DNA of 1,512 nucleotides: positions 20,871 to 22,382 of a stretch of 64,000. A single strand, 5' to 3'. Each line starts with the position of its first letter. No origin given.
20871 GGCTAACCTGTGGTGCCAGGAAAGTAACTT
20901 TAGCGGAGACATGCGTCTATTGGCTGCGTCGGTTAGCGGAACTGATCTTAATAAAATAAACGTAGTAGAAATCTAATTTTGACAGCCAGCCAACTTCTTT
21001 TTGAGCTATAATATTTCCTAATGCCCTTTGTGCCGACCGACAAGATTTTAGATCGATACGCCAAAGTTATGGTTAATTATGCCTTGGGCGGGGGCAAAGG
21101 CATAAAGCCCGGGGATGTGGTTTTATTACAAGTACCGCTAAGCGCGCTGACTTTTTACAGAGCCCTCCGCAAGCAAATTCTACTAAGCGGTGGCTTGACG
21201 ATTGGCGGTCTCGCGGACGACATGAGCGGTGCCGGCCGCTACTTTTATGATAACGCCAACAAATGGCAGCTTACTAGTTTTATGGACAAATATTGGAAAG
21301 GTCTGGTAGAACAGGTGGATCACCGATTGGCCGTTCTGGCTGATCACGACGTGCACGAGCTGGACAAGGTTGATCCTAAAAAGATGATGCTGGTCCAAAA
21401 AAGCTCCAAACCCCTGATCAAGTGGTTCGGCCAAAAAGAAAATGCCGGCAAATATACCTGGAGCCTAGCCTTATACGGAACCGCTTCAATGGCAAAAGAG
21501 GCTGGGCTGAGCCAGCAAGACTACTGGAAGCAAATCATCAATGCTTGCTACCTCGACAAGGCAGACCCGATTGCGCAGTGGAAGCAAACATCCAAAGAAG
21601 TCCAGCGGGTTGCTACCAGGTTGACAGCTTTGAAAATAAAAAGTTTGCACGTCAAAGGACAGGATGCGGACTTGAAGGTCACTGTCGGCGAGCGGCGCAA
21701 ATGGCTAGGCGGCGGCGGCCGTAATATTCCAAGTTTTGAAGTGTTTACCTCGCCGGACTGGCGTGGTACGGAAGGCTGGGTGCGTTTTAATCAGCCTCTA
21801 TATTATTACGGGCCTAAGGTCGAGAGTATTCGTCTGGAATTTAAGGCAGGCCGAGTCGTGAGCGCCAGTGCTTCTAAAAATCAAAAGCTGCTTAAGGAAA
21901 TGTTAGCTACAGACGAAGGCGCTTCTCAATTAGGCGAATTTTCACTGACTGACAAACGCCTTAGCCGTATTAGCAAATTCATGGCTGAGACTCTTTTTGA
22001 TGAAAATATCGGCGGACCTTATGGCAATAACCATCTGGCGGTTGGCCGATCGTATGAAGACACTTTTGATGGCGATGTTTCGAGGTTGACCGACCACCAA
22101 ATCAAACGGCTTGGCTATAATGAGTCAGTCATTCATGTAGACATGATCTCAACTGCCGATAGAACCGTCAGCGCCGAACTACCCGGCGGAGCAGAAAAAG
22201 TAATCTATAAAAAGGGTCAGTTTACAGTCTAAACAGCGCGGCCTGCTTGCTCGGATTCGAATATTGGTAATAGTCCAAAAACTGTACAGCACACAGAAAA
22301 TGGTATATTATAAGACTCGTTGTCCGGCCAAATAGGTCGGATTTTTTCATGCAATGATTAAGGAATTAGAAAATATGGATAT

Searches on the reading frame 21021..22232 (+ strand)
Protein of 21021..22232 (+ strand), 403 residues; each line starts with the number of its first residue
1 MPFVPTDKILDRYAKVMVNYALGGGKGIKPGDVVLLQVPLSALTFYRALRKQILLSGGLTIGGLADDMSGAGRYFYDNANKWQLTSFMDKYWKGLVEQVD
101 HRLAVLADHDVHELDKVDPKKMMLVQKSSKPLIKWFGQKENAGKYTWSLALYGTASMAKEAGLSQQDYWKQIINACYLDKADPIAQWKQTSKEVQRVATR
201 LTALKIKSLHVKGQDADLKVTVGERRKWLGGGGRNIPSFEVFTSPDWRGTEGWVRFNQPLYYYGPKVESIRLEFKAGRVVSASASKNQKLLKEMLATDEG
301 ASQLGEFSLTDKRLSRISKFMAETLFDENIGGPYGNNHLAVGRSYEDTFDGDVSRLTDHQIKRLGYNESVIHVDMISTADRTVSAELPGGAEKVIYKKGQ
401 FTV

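Call 7: search_protein_families(library=pfam, proteins=[window:21021-22232:+])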
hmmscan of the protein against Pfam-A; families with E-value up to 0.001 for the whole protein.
window:21021-22232:+ (403 aa): 1 family
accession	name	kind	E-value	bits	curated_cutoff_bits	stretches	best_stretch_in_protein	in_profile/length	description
PF02073.20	Peptidase_M29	-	8.2e-104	348.1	27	1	7-401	2-406/406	Thermophilic metalloprotease (M29)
